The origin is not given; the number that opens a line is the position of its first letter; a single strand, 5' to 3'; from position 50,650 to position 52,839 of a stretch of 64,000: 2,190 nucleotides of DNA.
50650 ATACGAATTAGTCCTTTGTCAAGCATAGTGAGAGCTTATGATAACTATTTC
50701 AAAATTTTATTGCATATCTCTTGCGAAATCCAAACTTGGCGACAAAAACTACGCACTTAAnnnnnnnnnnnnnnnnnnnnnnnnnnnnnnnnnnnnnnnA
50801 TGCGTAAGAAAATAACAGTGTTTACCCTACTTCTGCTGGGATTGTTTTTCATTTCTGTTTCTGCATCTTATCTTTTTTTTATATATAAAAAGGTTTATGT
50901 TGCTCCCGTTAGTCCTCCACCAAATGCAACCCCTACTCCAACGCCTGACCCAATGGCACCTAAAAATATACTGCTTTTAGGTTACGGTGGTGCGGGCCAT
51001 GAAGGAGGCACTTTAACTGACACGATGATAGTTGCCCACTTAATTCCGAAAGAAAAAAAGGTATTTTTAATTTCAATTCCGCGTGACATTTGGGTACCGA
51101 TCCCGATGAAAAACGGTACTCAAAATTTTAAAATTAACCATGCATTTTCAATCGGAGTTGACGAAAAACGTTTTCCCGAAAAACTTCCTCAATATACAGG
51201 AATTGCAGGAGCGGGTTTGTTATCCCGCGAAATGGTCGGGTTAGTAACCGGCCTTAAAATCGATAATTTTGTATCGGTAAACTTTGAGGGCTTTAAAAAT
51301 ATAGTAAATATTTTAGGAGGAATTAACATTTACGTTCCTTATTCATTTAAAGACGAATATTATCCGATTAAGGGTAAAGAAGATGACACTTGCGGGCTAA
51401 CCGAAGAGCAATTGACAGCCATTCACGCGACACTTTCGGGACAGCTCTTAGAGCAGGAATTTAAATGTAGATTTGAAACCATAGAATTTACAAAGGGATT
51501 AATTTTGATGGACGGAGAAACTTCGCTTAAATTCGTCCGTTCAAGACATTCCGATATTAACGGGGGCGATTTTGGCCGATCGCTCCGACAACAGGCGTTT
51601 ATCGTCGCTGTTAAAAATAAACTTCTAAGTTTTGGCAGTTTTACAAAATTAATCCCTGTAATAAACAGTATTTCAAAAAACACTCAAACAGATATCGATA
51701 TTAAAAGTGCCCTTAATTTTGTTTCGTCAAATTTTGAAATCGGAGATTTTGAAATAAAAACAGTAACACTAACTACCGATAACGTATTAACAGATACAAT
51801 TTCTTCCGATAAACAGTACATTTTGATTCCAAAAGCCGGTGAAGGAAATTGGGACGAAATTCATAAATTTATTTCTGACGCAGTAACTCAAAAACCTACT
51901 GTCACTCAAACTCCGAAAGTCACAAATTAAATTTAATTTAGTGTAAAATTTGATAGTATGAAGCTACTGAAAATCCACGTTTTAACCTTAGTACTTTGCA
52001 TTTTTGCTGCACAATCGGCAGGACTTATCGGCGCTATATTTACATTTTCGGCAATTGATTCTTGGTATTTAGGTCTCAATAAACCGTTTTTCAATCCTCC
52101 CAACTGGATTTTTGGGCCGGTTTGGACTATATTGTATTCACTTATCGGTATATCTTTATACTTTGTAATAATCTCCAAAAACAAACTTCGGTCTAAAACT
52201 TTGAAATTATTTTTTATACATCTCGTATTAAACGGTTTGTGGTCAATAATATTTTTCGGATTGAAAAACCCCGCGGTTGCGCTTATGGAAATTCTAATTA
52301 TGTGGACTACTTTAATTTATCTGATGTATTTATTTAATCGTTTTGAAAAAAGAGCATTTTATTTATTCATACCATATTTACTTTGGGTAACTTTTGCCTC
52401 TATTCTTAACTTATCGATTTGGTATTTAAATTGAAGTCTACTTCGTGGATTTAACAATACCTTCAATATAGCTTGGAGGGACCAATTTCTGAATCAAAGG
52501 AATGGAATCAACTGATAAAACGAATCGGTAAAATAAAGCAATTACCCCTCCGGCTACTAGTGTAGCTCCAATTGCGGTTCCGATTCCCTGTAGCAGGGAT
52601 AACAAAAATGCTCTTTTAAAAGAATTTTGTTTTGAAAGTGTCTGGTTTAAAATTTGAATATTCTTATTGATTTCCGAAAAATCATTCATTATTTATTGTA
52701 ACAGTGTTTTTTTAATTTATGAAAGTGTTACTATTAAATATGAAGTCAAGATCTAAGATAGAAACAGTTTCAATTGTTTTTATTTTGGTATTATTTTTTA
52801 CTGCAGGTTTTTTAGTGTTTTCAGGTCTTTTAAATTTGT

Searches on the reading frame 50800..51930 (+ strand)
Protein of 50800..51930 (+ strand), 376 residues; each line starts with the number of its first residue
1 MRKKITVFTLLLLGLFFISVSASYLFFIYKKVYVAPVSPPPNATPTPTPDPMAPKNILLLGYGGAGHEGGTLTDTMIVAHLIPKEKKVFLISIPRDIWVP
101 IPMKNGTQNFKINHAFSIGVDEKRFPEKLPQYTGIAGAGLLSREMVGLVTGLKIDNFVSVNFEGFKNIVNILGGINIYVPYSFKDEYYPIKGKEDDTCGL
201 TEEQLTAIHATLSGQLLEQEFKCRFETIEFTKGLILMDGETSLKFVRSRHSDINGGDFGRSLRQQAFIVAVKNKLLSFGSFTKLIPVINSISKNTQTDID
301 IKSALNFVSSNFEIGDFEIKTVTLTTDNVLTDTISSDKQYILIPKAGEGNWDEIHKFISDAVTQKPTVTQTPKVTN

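Call 24: search_protein_families(library=pfam, proteins=[window:50800-51930:+])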
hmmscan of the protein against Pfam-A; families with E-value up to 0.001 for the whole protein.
window:50800-51930:+ (376 aa): 1 family
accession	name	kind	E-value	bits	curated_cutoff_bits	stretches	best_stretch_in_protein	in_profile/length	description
PF03816.19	LytR_cpsA_psr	-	4.5e-34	118.2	24.6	1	73-276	2-149/150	LytR_cpsA_psr family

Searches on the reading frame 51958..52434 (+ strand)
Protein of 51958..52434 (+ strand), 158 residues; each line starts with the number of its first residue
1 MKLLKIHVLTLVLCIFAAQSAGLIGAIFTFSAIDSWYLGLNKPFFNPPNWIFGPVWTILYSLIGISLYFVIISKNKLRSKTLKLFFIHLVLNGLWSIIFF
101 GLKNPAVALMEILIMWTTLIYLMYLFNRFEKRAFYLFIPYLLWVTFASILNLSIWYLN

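Call 67: search_protein_families(library=pfam, proteins=[window:51958-52434:+], max_evalue=0.01)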
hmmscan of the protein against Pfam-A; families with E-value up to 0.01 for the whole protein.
window:51958-52434:+ (158 aa): 1 family
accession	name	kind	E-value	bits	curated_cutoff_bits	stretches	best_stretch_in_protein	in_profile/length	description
PF03073.20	TspO_MBR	-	2.3e-45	154.3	24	1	15-155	2-144/145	TspO/MBR family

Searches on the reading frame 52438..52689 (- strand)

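Call 68: search_protein_families(library=pfam, proteins=[window:52438-52689:-], max_evalue=0.01)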
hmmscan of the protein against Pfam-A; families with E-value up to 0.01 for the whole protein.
window:52438-52689:- (83 aa): 1 family
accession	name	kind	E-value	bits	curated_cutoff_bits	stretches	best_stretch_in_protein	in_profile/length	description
PF18910.5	DUF5665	-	1.7e-05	25.2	27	1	24-67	6-45/56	Domain of unknown function (DUF5665)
